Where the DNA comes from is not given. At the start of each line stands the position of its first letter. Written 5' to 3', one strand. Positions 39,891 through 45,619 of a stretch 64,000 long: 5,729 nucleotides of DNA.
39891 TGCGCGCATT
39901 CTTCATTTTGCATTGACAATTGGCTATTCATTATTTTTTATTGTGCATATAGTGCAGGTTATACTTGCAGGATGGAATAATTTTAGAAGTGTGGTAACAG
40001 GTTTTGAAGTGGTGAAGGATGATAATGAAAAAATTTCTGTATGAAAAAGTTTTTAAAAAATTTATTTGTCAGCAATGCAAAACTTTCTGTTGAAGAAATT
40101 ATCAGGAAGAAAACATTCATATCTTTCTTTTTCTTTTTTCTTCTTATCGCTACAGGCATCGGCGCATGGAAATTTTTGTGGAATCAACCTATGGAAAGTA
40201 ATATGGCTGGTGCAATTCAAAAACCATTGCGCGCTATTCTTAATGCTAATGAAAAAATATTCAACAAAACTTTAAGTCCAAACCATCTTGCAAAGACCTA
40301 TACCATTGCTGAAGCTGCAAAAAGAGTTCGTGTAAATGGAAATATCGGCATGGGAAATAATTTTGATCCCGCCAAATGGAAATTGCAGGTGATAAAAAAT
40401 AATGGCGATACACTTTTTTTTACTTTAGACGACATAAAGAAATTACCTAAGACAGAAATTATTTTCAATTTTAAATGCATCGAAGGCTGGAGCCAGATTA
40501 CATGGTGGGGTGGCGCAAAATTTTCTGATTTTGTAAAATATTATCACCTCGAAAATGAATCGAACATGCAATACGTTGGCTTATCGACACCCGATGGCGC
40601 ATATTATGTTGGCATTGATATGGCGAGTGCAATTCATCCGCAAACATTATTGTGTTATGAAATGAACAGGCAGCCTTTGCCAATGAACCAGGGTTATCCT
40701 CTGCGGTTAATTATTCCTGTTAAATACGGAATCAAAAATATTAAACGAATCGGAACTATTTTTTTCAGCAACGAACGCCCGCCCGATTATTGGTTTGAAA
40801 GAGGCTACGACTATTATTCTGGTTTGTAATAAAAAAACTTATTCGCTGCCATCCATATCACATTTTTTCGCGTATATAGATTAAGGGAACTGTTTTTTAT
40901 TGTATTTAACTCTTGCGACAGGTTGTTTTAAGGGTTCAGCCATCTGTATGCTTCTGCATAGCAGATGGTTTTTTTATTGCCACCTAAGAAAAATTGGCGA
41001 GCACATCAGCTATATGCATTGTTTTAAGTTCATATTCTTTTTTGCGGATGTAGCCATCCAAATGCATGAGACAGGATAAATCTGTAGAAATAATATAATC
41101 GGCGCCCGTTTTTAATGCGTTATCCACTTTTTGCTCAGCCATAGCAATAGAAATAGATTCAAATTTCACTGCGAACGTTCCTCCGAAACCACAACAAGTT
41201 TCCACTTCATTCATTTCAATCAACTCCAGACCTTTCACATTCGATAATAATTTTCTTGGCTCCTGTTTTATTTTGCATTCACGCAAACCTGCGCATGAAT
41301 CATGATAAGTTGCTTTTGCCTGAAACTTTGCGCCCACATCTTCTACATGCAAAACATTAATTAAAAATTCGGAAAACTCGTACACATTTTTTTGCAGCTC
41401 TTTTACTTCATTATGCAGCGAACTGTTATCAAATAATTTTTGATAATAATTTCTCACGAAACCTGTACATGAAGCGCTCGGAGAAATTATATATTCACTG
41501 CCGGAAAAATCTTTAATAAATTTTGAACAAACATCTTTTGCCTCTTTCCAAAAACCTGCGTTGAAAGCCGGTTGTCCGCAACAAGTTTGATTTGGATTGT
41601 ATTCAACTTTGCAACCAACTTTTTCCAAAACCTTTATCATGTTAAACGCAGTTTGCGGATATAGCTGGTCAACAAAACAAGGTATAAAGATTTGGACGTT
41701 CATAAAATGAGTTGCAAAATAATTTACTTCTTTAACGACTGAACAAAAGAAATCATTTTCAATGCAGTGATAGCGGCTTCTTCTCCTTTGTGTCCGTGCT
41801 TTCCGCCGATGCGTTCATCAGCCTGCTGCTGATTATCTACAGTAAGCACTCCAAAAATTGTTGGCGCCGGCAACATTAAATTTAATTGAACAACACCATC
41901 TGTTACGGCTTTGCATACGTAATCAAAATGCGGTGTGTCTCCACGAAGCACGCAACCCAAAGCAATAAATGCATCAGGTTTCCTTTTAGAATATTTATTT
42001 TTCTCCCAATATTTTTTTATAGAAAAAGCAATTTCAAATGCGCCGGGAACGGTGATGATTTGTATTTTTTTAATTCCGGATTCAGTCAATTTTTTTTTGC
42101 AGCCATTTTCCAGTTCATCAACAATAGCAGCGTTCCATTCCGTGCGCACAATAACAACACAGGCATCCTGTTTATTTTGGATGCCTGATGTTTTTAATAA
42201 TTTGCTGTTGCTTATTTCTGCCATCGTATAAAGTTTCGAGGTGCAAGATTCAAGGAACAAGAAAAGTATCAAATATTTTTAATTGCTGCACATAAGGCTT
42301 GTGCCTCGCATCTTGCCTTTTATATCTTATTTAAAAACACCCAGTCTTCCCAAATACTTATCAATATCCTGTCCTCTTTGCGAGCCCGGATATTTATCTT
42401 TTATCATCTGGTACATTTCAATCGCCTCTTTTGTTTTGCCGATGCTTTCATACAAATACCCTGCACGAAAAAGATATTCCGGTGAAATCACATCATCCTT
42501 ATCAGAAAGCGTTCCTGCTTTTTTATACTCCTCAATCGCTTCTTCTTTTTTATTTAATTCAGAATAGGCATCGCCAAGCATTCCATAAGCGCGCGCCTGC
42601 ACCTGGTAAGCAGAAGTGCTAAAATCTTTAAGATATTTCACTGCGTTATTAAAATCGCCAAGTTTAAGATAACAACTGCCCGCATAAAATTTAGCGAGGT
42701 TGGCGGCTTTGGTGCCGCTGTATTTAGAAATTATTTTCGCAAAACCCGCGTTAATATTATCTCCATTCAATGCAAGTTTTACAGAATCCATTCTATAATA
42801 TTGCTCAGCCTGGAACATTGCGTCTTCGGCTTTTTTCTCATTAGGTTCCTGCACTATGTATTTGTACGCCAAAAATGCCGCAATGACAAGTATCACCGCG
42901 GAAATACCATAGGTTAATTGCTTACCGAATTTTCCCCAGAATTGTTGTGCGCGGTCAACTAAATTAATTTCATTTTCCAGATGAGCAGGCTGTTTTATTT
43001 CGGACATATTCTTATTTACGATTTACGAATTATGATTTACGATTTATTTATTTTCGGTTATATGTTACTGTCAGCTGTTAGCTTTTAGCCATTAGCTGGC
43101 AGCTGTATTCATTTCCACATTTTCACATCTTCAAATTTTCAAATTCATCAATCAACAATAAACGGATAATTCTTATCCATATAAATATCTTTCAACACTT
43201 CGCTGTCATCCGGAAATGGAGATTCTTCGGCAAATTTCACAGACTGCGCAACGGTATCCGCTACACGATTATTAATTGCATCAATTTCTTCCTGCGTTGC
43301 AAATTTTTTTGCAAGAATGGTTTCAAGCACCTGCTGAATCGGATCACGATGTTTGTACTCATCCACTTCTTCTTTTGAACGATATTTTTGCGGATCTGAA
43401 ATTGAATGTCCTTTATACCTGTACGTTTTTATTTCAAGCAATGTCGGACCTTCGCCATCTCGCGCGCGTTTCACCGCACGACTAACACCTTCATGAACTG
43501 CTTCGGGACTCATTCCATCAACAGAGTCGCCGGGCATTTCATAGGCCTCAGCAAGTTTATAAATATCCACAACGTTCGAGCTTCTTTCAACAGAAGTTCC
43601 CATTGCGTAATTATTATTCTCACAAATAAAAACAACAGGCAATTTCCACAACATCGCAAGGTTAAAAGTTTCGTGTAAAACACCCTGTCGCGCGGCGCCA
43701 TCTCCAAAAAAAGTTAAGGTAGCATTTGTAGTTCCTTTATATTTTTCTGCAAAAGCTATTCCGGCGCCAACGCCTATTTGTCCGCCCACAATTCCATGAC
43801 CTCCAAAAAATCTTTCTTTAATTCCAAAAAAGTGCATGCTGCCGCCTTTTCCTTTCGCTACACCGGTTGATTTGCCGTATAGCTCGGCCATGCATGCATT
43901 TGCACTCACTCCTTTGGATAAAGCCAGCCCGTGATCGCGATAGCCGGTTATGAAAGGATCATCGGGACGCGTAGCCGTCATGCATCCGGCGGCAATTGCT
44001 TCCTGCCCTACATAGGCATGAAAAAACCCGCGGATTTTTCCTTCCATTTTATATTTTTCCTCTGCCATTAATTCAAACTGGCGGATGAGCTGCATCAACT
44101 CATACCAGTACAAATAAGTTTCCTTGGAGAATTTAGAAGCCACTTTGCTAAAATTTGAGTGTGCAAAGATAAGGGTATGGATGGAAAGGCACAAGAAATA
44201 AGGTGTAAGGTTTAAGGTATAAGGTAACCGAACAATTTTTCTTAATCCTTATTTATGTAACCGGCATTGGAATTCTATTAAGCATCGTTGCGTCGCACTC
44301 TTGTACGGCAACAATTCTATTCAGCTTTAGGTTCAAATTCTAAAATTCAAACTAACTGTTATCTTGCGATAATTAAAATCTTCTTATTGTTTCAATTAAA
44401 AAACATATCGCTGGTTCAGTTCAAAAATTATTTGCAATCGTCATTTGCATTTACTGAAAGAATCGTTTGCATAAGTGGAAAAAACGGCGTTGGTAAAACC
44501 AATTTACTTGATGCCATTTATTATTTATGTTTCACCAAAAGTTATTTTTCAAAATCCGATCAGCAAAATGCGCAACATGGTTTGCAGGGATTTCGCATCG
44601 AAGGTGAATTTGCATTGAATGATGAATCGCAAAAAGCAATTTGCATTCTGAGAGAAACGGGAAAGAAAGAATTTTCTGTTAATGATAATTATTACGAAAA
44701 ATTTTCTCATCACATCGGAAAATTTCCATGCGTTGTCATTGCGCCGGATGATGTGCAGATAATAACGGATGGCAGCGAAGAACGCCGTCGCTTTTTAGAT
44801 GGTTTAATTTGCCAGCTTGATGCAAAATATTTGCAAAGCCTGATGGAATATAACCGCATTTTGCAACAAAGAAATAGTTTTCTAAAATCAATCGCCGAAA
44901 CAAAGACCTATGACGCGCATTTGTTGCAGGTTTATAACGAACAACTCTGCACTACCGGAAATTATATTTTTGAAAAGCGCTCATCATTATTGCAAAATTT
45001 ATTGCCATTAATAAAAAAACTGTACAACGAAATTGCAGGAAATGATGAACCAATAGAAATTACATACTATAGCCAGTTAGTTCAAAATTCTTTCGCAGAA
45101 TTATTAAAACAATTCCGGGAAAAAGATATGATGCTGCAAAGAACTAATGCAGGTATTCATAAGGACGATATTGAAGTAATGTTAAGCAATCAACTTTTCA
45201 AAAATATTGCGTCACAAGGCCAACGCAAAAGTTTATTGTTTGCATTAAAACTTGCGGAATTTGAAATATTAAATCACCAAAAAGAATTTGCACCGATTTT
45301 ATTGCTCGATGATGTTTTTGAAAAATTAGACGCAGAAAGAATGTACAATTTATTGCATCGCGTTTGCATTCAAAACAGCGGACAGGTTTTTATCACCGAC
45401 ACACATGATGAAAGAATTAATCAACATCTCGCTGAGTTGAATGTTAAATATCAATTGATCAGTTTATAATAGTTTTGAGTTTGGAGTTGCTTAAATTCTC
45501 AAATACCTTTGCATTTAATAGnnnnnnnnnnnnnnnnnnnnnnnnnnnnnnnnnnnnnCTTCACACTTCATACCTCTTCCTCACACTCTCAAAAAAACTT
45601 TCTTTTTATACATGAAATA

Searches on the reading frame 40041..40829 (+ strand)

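Call 95: search_protein_families(library=pfam, proteins=[window:40041-40829:+], max_evalue=0.00001)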
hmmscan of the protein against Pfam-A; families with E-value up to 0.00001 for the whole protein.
window:40041-40829:+ (262 aa): 1 family
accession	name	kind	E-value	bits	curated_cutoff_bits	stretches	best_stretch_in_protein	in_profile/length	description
PF00174.25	Oxidored_molyb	-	9.7e-27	94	24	1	107-251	6-169/169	Oxidoreductase molybdopterin binding domain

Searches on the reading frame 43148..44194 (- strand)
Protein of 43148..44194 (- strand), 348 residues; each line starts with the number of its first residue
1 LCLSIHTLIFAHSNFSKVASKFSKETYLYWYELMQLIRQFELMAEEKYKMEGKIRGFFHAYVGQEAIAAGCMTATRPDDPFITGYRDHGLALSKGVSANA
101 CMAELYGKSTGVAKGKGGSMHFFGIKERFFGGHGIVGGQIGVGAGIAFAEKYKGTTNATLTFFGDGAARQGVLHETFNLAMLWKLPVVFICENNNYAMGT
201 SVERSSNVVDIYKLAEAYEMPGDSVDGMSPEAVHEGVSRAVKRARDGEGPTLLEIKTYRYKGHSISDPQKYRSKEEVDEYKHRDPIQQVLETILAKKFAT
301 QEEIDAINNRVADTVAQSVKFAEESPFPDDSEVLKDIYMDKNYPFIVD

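Call 95: search_protein_families(library=pfam, proteins=[window:43148-44194:-], max_evalue=0.00001)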
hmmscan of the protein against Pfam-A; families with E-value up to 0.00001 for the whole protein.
window:43148-44194:- (348 aa): 2 families
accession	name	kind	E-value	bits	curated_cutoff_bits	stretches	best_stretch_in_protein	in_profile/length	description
PF00676.26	E1_dh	-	1e-89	300.9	22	1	34-328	3-297/300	Dehydrogenase E1 component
PF02775.26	TPP_enzyme_C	-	1.9e-06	28.2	21.9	0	131-255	25-151/151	Thiamine pyrophosphate enzyme, C-terminal TPP binding domain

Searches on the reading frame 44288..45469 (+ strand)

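Call 95: search_protein_families(library=pfam, proteins=[window:44288-45469:+], max_evalue=0.00001)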
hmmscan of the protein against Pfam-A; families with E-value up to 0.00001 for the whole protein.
window:44288-45469:+ (393 aa): 5 families
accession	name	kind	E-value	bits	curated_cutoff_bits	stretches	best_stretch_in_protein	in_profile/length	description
PF02463.25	SMC_N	-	3.3e-17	63.1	40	2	37-85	2-53/220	RecF/RecN/SMC N terminal domain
PF13304.12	AAA_21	-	4.4e-09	37.3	27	1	59-373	1-298/304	AAA domain, putative AbiEii toxin, Type IV TA system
PF13175.12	AAA_15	-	3e-08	34.1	32.1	1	37-269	3-198/374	AAA ATPase domain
PF01637.24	ATPase_2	-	2.9e-07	31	33.2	0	242-347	37-123/225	ATPase domain predominantly from Archaea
PF13476.12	AAA_23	-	5.6e-07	30.8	27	1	40-205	2-101/201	AAA domain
